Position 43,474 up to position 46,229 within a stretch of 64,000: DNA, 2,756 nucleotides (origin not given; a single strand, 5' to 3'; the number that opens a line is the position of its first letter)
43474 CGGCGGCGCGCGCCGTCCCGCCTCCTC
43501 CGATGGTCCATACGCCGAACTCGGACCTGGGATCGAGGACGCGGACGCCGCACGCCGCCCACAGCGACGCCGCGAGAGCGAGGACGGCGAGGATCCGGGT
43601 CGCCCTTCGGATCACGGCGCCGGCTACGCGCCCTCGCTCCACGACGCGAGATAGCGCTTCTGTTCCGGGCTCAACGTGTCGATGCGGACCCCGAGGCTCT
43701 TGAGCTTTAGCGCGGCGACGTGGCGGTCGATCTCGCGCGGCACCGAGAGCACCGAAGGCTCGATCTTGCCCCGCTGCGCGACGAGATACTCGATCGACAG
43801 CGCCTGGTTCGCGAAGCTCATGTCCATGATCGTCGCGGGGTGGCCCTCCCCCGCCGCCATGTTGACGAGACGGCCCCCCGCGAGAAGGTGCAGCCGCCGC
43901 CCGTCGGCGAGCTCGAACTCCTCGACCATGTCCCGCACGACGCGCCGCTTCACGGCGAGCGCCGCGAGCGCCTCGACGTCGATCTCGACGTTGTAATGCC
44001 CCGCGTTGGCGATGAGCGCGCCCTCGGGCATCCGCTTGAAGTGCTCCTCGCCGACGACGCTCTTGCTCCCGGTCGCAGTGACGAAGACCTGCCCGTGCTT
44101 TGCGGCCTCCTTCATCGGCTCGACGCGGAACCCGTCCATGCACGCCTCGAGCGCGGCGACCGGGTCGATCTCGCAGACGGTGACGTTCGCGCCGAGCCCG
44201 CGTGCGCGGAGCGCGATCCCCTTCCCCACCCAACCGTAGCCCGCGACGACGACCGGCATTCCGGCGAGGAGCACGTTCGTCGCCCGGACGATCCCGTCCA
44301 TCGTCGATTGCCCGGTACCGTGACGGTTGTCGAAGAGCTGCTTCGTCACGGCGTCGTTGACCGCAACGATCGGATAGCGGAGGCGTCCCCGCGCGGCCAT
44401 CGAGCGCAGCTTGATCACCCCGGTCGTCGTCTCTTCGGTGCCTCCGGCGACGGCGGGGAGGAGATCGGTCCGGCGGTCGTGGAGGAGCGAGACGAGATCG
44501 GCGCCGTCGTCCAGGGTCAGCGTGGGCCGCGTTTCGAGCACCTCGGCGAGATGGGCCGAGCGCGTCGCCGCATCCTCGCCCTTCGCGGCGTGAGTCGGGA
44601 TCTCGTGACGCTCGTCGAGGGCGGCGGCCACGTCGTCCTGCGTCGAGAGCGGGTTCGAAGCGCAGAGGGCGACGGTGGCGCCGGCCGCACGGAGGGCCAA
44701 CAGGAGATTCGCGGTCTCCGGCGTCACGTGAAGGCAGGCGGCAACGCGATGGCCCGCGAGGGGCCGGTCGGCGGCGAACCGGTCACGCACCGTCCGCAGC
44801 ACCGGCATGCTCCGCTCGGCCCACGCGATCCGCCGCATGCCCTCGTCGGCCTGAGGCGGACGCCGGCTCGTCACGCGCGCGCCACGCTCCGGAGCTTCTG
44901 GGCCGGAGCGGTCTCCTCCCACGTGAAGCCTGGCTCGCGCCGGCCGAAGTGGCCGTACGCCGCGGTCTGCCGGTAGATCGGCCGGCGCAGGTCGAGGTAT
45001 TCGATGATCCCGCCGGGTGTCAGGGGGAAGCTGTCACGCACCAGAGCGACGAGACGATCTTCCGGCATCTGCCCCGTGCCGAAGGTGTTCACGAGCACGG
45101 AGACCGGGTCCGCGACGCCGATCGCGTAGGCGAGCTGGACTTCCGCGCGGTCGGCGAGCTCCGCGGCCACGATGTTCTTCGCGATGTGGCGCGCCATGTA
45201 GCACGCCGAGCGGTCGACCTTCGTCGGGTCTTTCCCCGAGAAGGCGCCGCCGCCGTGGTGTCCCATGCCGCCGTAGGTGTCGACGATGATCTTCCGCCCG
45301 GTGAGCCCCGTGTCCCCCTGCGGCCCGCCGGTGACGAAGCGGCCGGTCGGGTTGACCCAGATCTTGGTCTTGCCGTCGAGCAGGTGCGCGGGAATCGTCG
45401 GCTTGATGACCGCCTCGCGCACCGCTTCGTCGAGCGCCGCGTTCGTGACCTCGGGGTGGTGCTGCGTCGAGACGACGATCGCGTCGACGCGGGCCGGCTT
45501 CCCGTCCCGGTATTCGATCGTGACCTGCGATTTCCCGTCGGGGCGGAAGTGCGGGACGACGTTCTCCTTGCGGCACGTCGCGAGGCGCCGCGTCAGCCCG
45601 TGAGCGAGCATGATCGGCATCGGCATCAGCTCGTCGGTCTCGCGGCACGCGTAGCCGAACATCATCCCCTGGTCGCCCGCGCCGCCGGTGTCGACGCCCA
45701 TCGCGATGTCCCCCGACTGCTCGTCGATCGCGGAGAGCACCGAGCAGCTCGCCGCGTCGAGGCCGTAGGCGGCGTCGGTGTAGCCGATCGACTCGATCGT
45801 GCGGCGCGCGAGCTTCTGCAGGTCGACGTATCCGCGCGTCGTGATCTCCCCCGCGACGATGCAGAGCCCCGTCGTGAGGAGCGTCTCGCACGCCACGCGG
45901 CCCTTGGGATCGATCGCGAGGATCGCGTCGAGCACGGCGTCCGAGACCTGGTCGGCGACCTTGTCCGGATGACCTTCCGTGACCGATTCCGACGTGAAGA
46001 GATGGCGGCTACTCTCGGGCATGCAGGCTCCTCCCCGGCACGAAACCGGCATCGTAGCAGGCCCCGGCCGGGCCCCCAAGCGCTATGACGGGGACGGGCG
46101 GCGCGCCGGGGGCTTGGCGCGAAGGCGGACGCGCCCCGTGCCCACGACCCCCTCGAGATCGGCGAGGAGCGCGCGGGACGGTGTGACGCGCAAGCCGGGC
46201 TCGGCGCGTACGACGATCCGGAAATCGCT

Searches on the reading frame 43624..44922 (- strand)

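Call 22: search_protein_families(library=pfam, proteins=[window:43624-44922:-], max_evalue=0.001)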
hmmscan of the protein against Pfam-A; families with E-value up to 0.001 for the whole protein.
window:43624-44922:- (432 aa): 4 families
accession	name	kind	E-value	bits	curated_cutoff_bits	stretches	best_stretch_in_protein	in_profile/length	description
PF05221.23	AdoHcyase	-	2.1e-54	185.2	25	2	154-430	176-290/299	S-adenosyl-L-homocysteine hydrolase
PF00670.27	AdoHcyase_NAD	-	2e-51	174.7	27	1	200-358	2-160/162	S-adenosyl-L-homocysteine hydrolase, NAD binding domain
PF02826.25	2-Hacid_dh_C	-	1.4e-07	31.5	25.1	1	217-324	32-142/178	D-isomer specific 2-hydroxyacid dehydrogenase, NAD binding domain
PF07991.19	KARI_N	-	0.00012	22.1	20.6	1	219-314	2-101/165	Acetohydroxy acid isomeroreductase, NADPH-binding domain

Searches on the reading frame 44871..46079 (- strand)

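Call 22: search_protein_families(library=pfam, proteins=[window:44871-46079:-], max_evalue=0.001)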
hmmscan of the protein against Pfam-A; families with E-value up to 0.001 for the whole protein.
window:44871-46079:- (402 aa): 3 families
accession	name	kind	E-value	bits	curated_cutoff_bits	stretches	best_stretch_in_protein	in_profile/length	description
PF02773.21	S-AdoMet_synt_C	-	1.2e-66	223.3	25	1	251-388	2-137/138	S-adenosylmethionine synthetase, C-terminal domain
PF02772.21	S-AdoMet_synt_M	-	1.9e-48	164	29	1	133-248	3-120/120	S-adenosylmethionine synthetase, central domain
PF00438.25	S-AdoMet_synt_N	-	1.9e-41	141.1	33.1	1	26-122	2-98/99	S-adenosylmethionine synthetase, N-terminal domain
